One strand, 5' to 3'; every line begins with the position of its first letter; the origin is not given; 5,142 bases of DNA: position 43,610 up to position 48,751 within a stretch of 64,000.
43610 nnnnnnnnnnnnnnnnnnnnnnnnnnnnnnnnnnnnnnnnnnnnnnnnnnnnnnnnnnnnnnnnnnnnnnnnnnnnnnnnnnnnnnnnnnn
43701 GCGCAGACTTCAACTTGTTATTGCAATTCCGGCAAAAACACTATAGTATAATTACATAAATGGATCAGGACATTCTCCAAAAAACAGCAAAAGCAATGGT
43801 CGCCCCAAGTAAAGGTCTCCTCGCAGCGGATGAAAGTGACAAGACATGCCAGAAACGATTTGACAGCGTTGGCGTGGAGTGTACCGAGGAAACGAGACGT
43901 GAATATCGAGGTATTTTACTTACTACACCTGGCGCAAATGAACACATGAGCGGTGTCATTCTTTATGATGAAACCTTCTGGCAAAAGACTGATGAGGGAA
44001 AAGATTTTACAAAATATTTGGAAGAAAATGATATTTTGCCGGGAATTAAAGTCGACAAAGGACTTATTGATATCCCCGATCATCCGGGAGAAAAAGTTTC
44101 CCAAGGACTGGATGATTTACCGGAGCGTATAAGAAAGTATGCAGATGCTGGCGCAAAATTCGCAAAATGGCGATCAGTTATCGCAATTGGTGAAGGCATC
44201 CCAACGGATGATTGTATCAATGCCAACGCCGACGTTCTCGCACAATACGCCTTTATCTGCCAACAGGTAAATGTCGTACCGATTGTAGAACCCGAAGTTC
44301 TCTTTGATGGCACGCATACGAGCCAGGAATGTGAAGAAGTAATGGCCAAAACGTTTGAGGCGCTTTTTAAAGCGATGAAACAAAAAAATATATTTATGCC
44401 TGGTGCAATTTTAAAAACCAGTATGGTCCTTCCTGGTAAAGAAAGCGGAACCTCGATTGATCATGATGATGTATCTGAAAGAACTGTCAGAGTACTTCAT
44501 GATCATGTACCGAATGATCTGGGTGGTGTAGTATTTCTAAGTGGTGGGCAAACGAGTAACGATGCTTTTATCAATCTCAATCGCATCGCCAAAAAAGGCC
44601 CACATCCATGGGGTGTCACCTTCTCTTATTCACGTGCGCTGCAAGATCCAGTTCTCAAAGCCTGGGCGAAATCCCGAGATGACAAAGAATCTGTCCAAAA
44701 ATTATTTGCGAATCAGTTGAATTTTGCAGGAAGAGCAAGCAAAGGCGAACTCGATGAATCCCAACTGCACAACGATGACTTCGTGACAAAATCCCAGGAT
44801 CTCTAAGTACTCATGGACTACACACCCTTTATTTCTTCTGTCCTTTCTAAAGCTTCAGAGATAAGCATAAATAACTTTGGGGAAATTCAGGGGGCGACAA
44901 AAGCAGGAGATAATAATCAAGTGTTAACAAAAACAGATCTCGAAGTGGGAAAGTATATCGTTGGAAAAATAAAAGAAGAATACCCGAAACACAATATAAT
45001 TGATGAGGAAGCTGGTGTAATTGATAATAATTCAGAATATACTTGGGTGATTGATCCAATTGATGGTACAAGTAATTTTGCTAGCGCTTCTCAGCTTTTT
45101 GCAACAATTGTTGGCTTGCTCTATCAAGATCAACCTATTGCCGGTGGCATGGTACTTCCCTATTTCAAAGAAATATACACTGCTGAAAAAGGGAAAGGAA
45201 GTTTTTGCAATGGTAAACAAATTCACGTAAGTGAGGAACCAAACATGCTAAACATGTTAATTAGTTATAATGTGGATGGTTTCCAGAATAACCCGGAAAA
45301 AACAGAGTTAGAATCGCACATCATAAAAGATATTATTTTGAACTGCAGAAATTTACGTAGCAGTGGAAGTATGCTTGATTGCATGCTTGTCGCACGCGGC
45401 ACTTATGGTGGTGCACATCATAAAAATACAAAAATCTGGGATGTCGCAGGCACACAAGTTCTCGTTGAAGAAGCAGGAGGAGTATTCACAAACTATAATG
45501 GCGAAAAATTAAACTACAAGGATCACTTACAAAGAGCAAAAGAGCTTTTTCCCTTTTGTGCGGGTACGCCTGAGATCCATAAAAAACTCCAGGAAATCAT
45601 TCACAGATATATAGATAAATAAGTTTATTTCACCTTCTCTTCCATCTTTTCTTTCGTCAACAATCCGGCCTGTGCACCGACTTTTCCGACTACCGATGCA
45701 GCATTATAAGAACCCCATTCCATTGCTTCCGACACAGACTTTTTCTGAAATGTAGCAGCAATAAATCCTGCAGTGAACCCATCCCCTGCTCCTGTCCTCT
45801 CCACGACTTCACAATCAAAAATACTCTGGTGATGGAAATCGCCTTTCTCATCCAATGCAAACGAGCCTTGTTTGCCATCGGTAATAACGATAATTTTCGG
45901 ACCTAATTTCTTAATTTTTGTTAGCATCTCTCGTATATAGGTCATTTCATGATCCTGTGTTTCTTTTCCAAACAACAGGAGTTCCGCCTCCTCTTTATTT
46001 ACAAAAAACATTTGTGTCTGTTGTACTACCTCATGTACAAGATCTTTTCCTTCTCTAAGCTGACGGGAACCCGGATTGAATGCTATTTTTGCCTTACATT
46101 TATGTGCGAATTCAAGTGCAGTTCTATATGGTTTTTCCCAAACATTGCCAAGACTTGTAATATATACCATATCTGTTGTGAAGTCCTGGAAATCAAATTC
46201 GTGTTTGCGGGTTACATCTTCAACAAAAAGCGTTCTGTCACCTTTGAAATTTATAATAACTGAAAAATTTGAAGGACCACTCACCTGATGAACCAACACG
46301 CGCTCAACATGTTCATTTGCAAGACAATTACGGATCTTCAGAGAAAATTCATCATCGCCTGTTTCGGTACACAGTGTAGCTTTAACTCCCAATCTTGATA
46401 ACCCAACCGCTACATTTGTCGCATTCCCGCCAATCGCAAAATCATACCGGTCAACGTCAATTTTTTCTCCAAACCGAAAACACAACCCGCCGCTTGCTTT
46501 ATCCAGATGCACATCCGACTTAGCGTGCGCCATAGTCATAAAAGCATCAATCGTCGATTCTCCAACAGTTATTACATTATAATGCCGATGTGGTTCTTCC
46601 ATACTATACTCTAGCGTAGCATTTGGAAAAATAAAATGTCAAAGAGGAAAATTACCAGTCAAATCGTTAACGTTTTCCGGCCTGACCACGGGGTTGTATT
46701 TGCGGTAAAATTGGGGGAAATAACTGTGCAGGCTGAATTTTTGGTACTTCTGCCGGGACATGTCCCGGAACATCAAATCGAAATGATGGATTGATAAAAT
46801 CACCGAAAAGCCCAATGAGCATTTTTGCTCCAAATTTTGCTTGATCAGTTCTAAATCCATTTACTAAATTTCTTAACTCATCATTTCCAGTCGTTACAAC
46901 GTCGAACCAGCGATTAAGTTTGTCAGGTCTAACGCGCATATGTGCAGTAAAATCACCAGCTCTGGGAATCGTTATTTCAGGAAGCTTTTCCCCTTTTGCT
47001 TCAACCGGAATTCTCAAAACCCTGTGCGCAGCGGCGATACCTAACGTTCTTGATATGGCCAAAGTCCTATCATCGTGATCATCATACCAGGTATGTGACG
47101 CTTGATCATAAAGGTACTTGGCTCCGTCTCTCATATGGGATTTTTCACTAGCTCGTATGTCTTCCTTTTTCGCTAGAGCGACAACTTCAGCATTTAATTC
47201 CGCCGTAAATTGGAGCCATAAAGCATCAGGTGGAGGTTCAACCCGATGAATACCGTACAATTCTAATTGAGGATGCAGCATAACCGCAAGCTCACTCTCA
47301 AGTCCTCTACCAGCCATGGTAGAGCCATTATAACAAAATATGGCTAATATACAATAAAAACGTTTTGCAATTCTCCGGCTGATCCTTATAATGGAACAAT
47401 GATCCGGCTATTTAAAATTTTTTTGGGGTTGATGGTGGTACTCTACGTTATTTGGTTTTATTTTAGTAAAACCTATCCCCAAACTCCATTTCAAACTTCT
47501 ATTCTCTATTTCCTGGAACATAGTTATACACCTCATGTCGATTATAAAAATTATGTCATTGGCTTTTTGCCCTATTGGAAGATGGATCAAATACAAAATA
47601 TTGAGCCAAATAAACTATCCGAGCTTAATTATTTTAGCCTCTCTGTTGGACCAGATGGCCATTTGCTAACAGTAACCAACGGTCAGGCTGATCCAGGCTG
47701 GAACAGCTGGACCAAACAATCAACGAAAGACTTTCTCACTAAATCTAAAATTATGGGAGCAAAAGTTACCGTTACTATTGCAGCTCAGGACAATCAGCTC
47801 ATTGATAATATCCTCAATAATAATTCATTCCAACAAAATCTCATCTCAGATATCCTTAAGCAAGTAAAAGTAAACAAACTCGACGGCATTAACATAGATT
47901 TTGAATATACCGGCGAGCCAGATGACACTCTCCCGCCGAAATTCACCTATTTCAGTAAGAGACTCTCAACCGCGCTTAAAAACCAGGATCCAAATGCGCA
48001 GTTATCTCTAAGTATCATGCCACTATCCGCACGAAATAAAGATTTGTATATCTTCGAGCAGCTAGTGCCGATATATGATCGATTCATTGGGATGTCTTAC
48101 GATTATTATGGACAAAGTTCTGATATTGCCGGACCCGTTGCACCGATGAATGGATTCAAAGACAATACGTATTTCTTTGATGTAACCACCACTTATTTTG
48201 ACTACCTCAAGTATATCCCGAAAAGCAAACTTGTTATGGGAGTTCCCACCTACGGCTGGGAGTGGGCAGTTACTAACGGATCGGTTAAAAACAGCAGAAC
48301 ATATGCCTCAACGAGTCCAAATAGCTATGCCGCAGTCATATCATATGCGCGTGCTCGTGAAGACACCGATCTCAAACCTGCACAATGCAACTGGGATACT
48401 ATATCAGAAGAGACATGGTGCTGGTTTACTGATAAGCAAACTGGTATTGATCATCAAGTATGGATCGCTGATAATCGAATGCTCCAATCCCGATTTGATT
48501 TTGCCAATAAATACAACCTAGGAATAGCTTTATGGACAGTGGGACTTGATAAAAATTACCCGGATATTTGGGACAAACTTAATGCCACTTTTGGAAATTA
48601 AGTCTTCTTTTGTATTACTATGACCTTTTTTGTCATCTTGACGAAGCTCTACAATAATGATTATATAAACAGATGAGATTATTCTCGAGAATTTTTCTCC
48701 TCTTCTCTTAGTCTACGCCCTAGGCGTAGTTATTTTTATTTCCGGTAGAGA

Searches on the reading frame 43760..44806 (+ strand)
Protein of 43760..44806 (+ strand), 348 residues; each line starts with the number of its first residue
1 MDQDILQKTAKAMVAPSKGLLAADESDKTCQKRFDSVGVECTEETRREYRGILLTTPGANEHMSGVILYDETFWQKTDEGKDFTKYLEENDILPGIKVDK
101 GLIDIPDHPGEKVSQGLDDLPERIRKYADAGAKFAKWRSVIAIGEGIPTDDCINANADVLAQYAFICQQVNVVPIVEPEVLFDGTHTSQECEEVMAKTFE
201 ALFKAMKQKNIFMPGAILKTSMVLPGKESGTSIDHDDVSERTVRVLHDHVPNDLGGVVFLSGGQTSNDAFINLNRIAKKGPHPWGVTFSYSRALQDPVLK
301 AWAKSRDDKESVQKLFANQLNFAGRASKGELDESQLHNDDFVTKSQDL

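Call 35: search_protein_families(library=pfam, proteins=[window:43760-44806:+], max_evalue=0.00001)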
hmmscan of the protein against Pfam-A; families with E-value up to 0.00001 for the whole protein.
window:43760-44806:+ (348 aa): 1 family
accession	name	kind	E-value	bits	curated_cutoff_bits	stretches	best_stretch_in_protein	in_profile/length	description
PF00274.25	Glycolytic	-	2.8e-117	391.9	22.2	1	6-335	2-333/349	Fructose-bisphosphate aldolase class-I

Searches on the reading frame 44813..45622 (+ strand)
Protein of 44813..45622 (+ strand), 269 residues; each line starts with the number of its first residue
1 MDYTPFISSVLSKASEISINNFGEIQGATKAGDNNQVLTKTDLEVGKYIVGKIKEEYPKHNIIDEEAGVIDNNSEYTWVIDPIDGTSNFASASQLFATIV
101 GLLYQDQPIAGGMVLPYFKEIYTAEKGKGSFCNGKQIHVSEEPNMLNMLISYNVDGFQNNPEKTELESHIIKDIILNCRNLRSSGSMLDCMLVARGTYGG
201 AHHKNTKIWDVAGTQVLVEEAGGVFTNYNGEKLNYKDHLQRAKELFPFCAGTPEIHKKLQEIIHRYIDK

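Call 35: search_protein_families(library=pfam, proteins=[window:44813-45622:+], max_evalue=0.00001)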
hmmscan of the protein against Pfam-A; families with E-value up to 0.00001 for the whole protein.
window:44813-45622:+ (269 aa): 1 family
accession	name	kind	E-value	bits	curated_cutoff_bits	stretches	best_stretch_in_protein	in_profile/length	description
PF00459.30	Inositol_P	-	1.8e-50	172.4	27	1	10-244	12-254/271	Inositol monophosphatase family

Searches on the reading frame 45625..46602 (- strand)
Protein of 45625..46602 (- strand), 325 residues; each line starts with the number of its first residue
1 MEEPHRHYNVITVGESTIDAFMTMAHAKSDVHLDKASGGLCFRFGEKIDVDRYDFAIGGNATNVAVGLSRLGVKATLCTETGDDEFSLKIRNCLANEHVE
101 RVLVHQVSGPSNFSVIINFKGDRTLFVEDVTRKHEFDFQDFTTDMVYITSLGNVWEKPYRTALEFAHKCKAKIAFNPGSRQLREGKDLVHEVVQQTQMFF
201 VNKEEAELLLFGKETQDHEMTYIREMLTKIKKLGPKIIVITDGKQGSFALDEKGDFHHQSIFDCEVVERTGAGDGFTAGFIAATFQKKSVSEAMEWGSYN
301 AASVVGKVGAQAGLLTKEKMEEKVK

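Call 35: search_protein_families(library=pfam, proteins=[window:45625-46602:-], max_evalue=0.00001)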
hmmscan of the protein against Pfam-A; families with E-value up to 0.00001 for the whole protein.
window:45625-46602:- (325 aa): 1 family
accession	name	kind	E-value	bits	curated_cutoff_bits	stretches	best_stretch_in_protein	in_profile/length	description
PF00294.29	PfkB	-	1.7e-40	139.7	25.8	1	40-314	21-299/302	pfkB family carbohydrate kinase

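Call 37: search_protein_families(library=ncbifam, proteins=[window:45625-46602:-], max_evalue=1e-10)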
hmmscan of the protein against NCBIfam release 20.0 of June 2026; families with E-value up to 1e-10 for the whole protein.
window:45625-46602:- (325 aa): 16 families
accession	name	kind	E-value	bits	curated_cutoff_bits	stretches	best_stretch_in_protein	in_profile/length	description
TIGR04382.1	myo_inos_iolC_N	equivalog_domain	4.6e-31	108.2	300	1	49-321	25-306/309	5-dehydro-2-deoxygluconokinase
TIGR02152.1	D_ribokin_bact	equivalog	5.5e-29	101.4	299.65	1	43-321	20-297/298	ribokinase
NF007321.0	PRK09813.1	equivalog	4.8e-26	91.8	247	1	58-310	24-260/261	fructoselysine 6-kinase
NF053626.1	RibKinHalex1628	equivalog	1.1e-23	84.2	330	1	56-313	36-281/293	ATP-dependent ribose-1-phosphate kinase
NF008353.0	PRK11142.1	equivalog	7.6e-22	78.2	341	1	44-322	25-301/307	ribokinase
NF041332.1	KDG_KDGal_kin_Halo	equivalog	1e-18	67.9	440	1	163-321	153-307/320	bifunctional 2-dehydro-3-deoxygluconokinase/2-dehydro-3-deoxygalactonokinase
NF006957.1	PRK09434.1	equivalog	1.2e-18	67.7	450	1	56-298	25-274/302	fructokinase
NF041134.1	R1P_kin_Thcocales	equivalog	4.2e-18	65.8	500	1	44-323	23-281/291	ADP-dependent ribose-1-phosphate kinase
TIGR02198.1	rfaE_dom_I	equivalog_domain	8.7e-18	64.5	345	1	196-312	191-304/315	D-glycero-beta-D-manno-heptose-7-phosphate kinase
TIGR03168.1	1-PFK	subfamily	1.1e-16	60.7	216.4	1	42-313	19-290/305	hexose kinase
TIGR03828.1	pfkB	equivalog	2.2e-16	59.8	292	1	161-315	148-292/305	1-phosphofructokinase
NF041164.1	NucKinThplmales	equivalog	1.1e-13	51.1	450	1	164-306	140-273/295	nucleoside kinase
NF040938.1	KDG_KDGal_kin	equivalog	1.6e-13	50.4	400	0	184-322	171-301/305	bifunctional 2-dehydro-3-deoxygluconokinase/2-dehydro-3-deoxygalactonokinase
NF052444.1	DhDoxglucKinKdgK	equivalog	3.3e-13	49.7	400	1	53-310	20-295/303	2-dehydro-3-deoxygluconokinase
NF049991.1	TagKinase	equivalog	6.2e-11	41.7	420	0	186-322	185-313/321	tagatose kinase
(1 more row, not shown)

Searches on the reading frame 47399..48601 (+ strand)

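Call 35: search_protein_families(library=pfam, proteins=[window:47399-48601:+], max_evalue=0.00001)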
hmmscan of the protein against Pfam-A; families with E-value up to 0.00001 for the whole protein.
window:47399-48601:+ (400 aa): 1 family
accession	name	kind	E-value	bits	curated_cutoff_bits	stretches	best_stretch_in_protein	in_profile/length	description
PF00704.34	Glyco_hydro_18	-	1.4e-29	104.3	29.6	1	54-384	3-317/317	Glycosyl hydrolases family 18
